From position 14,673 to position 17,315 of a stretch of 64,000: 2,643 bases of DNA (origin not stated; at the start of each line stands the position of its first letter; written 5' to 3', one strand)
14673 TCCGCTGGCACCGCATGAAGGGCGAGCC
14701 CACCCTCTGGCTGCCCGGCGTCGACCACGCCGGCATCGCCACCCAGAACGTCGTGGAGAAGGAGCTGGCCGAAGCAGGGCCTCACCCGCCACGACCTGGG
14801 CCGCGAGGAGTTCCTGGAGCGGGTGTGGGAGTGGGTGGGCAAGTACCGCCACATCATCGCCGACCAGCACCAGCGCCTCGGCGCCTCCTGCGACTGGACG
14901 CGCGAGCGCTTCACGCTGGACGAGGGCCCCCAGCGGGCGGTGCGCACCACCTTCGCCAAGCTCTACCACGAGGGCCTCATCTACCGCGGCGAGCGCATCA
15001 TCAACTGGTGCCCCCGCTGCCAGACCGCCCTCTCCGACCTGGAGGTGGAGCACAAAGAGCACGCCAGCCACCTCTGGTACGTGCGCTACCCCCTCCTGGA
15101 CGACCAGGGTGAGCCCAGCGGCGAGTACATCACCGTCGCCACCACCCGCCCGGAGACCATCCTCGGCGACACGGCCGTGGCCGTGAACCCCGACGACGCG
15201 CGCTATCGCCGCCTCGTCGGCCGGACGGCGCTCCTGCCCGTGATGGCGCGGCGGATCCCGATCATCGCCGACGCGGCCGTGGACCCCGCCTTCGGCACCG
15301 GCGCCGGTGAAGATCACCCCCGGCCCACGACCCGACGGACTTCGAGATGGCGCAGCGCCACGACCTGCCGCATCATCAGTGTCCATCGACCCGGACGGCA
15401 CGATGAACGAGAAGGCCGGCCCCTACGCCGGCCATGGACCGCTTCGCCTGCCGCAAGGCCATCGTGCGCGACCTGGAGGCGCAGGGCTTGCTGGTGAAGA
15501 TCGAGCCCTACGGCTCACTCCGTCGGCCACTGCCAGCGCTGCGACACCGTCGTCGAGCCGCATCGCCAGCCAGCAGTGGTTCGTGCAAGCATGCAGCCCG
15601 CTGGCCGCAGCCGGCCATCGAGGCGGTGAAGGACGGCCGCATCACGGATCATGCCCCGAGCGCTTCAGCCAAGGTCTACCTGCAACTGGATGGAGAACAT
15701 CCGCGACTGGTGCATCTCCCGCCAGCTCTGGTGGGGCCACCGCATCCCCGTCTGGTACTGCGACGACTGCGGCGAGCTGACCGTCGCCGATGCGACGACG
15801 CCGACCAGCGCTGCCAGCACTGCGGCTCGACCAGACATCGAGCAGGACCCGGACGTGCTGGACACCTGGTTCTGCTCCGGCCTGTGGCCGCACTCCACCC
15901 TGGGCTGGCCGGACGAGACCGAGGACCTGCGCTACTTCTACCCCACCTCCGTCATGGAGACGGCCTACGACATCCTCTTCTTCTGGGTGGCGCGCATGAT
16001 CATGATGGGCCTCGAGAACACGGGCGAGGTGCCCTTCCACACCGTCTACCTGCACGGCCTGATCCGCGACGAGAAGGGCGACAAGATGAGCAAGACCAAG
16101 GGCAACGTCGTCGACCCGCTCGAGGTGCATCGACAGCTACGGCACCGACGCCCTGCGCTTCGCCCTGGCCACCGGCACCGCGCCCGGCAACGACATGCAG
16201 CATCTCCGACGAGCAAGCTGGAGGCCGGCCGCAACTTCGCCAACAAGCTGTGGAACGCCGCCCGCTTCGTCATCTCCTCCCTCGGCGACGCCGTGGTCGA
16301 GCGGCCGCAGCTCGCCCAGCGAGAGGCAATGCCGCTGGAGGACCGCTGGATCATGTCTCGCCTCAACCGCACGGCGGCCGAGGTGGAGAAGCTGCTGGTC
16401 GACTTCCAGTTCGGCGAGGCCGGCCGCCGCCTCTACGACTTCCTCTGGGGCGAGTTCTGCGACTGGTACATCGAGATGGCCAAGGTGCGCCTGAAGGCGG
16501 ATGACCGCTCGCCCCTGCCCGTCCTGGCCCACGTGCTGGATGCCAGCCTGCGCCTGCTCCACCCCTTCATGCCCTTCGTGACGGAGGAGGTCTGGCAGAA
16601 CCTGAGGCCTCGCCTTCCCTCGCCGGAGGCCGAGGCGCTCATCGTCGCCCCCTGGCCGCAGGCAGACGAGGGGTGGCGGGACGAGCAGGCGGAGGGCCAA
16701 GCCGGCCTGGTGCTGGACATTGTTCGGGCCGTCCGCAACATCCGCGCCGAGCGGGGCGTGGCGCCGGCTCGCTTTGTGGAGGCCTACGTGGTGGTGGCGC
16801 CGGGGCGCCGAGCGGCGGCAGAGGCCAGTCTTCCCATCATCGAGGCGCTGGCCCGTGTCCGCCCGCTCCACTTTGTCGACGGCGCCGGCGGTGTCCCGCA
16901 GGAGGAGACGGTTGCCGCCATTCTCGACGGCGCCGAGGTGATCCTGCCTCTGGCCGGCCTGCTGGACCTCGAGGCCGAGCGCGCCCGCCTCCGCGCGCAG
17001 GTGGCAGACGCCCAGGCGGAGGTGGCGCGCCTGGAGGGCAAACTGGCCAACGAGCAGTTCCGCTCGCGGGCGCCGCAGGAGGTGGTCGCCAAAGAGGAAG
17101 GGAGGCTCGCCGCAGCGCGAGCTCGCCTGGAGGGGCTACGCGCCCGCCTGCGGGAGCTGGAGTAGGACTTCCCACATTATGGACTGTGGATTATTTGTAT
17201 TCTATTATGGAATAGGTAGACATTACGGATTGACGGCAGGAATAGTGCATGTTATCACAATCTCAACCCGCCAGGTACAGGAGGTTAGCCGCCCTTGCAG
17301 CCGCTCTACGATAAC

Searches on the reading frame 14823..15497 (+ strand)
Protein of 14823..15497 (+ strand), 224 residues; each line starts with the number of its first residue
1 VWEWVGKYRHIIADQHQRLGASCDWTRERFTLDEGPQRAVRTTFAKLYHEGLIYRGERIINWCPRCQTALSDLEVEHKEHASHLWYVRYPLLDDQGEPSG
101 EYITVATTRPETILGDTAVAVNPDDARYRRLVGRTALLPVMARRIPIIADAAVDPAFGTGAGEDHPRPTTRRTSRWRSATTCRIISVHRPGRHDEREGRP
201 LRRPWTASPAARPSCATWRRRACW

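Call 62: search_protein_families(library=pfam, proteins=[window:14823-15497:+], max_evalue=0.00001)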
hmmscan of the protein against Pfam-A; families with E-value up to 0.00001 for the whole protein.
window:14823-15497:+ (224 aa): 1 family
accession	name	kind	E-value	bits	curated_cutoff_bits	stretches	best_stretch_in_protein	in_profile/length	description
PF00133.28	tRNA-synt_1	-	3.7e-26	92.3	22.7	1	1-95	104-202/414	tRNA synthetases class I (I, L, M and V)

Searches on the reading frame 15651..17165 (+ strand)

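Call 62: search_protein_families(library=pfam, proteins=[window:15651-17165:+], max_evalue=0.00001)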
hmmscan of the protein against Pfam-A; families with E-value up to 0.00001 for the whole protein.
window:15651-17165:+ (504 aa): 3 families
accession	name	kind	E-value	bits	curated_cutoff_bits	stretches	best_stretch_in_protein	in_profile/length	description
PF00133.28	tRNA-synt_1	-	5.8e-56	190.5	22.7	1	9-162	220-392/414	tRNA synthetases class I (I, L, M and V)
PF08264.19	Anticodon_1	-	2.7e-39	134.9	25.1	1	231-373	1-141/148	Anticodon-binding domain of tRNA ligase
PF10458.14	Val_tRNA-synt_C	-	3.2e-15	56.6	25.9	1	439-503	1-65/66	Valyl tRNA synthetase tRNA binding arm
